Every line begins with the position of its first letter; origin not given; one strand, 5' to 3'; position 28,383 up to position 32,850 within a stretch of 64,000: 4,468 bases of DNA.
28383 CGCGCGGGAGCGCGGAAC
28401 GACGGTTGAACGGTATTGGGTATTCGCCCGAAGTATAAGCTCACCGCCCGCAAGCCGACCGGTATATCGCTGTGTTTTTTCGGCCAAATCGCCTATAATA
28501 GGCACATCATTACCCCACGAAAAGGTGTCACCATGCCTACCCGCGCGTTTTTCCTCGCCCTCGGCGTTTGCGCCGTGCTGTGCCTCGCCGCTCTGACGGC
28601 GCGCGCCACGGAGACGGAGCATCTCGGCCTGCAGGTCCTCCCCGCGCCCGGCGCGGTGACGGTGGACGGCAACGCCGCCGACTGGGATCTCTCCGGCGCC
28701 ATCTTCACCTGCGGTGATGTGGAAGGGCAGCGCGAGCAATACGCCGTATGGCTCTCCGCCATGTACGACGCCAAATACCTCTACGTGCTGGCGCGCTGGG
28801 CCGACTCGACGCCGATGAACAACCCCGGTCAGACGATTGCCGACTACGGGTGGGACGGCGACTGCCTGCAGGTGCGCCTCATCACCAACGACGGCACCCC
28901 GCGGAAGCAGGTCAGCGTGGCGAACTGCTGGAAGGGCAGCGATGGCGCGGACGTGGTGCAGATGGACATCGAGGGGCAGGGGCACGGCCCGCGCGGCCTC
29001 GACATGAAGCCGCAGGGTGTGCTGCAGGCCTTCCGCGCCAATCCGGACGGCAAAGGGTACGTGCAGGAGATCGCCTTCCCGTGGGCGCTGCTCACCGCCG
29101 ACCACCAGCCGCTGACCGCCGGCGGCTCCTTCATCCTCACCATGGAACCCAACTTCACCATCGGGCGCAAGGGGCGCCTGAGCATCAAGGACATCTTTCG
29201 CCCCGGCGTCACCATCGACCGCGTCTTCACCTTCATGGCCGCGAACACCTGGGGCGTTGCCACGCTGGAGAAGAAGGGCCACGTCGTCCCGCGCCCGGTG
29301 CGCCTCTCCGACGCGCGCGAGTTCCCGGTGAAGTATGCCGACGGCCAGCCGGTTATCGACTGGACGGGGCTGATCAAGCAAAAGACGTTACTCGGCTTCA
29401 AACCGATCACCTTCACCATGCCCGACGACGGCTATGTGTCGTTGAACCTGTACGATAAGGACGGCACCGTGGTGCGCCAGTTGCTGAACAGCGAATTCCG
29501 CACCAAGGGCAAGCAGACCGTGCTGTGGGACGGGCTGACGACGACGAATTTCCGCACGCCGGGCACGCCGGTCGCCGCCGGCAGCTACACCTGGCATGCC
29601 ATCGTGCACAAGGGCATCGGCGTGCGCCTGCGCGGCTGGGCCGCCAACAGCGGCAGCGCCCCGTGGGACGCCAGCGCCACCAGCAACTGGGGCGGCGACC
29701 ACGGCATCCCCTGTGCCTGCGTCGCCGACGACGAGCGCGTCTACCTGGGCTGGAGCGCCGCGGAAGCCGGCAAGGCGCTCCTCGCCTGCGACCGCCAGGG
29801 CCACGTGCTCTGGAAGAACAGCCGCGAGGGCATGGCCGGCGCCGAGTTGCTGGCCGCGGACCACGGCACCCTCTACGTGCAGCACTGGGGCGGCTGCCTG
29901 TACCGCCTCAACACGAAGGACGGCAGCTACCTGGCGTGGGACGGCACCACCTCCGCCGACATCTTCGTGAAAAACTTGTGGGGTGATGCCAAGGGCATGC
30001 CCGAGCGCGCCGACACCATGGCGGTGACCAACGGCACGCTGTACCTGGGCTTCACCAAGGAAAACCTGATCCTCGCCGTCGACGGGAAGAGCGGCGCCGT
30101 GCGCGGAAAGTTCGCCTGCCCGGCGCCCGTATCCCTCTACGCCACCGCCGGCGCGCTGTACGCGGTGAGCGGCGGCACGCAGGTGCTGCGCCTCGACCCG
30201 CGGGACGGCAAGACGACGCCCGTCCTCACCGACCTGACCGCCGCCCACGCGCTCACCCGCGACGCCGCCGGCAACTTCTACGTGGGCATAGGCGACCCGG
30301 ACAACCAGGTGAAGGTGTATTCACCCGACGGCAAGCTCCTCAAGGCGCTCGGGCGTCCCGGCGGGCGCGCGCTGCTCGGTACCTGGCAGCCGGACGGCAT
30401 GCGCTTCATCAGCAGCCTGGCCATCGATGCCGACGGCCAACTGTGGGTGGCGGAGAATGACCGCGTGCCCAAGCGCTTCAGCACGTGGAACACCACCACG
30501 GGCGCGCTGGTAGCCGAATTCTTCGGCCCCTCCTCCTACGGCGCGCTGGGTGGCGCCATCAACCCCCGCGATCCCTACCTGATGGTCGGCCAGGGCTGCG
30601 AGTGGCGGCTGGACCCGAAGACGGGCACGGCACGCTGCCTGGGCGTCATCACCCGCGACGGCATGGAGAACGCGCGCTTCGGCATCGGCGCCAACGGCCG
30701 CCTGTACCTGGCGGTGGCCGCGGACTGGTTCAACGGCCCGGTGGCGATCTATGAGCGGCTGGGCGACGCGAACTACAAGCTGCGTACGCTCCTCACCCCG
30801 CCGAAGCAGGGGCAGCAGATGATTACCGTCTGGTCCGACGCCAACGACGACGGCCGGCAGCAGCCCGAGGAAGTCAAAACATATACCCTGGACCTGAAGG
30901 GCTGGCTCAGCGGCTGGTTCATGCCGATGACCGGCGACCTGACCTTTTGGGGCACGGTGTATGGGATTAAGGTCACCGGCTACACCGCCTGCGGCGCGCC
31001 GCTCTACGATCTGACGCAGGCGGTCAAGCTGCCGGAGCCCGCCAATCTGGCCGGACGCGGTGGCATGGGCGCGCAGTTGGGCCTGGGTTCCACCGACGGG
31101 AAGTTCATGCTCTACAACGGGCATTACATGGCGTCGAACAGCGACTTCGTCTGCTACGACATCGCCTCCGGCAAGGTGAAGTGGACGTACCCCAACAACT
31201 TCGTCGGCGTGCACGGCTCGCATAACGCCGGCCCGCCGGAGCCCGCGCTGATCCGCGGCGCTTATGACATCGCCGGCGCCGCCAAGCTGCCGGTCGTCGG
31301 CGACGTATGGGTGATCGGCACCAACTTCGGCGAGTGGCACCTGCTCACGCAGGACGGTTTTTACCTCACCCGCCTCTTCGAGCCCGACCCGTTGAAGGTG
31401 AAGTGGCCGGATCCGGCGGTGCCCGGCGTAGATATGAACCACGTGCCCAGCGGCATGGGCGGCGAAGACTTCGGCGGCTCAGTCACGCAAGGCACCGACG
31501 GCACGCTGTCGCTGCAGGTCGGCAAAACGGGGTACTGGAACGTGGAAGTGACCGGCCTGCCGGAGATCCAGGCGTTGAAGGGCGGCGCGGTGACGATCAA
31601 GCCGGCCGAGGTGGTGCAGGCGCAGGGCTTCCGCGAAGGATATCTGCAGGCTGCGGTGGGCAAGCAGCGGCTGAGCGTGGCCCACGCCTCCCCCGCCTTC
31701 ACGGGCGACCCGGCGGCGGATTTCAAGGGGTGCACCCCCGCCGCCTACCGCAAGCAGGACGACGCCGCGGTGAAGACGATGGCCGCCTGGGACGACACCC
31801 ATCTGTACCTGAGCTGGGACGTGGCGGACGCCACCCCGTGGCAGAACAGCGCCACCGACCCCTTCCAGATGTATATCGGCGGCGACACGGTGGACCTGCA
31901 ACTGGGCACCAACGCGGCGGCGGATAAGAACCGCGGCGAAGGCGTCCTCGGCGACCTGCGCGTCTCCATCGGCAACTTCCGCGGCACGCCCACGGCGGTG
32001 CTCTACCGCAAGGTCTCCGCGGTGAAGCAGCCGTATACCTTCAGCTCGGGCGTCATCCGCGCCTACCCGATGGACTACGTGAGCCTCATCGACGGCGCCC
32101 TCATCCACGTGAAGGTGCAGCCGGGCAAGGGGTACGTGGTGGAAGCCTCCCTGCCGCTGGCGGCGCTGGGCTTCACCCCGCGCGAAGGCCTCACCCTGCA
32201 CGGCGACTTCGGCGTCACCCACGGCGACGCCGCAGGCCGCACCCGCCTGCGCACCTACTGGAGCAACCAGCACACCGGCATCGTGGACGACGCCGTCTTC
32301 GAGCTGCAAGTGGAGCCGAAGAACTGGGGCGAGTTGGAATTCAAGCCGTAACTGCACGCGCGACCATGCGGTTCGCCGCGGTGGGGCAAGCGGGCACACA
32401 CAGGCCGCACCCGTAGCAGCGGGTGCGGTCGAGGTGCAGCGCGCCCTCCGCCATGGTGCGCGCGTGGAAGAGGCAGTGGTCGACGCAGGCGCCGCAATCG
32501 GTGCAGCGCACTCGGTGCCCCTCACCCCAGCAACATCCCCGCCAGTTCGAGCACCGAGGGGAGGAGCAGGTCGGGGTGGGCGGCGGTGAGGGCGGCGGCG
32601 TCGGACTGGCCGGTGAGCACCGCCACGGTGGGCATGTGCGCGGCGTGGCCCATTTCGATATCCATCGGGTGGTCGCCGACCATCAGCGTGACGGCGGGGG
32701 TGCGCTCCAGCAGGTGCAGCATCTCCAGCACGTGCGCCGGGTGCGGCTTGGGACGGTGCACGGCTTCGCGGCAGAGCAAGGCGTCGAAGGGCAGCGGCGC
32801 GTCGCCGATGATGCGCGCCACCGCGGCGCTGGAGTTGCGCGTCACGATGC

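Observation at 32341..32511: Unannotated 57-codon 2x[4Fe-4S] ferredoxin gene with GTG start, convergently overlapping a giant-protein gene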

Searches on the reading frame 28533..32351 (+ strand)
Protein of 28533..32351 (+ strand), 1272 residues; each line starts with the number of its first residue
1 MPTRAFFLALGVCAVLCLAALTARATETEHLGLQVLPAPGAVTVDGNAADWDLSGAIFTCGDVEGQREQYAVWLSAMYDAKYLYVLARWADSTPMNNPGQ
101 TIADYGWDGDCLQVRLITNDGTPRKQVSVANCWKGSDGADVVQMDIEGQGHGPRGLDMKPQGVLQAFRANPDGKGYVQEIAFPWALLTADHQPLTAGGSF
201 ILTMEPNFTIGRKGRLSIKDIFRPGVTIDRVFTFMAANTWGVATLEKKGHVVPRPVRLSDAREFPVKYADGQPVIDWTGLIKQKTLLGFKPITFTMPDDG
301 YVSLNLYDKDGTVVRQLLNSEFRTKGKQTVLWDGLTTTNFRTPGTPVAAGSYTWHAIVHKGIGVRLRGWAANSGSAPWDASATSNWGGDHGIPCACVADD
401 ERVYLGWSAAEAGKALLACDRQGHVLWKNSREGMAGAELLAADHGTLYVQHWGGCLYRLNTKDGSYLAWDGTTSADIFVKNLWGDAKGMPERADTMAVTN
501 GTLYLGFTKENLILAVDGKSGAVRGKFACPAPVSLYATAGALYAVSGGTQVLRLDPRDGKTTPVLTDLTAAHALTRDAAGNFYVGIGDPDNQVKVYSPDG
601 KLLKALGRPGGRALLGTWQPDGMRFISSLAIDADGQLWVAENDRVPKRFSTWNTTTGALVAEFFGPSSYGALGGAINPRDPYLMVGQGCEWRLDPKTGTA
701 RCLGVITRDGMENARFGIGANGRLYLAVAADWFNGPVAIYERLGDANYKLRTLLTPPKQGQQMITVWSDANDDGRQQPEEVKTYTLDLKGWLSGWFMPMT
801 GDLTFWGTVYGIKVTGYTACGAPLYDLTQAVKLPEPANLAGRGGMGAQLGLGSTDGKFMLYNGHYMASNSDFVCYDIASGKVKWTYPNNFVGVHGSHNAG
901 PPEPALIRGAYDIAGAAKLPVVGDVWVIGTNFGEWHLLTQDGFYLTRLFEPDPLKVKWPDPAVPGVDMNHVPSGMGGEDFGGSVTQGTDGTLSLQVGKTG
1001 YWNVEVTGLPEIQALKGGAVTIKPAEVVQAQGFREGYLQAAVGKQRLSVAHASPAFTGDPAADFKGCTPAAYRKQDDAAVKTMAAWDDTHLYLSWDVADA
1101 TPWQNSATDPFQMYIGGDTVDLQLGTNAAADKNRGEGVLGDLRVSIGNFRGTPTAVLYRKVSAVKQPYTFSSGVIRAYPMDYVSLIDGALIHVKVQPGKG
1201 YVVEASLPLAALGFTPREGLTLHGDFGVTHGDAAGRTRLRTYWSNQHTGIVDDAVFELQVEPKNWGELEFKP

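Call 3: search_protein_families(library=pfam, proteins=[window:28533-32351:+], max_evalue=0.1)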
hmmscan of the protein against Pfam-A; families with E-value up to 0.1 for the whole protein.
window:28533-32351:+ (1272 aa): 4 families
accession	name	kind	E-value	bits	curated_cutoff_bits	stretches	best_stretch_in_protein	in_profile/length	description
PF06452.16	CBM9_1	-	2e-09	38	23.4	1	76-246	37-183/185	Carbohydrate family 9 binding domain-like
PF09459.16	EB_dh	-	0.0016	19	33.3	0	63-104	23-64/236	Ethylbenzene dehydrogenase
PF07494.17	Reg_prop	-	0.014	15.9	20.4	0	625-640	6-21/24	Two component regulator propeller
PF13860.13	FlgD_ig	-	0.018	15.5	27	1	302-354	25-71/79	FlgD Ig-like domain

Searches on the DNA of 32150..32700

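Call 47: search_rna_families(source=window, start=32150, end=32700, threshold=evalue, max_evalue=1)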
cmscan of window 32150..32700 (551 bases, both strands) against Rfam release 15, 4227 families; matches with E-value up to 1: 0.
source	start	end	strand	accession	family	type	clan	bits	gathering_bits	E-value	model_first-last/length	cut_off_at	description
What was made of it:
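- Rfam finds no RNA family in the gap (call 47).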
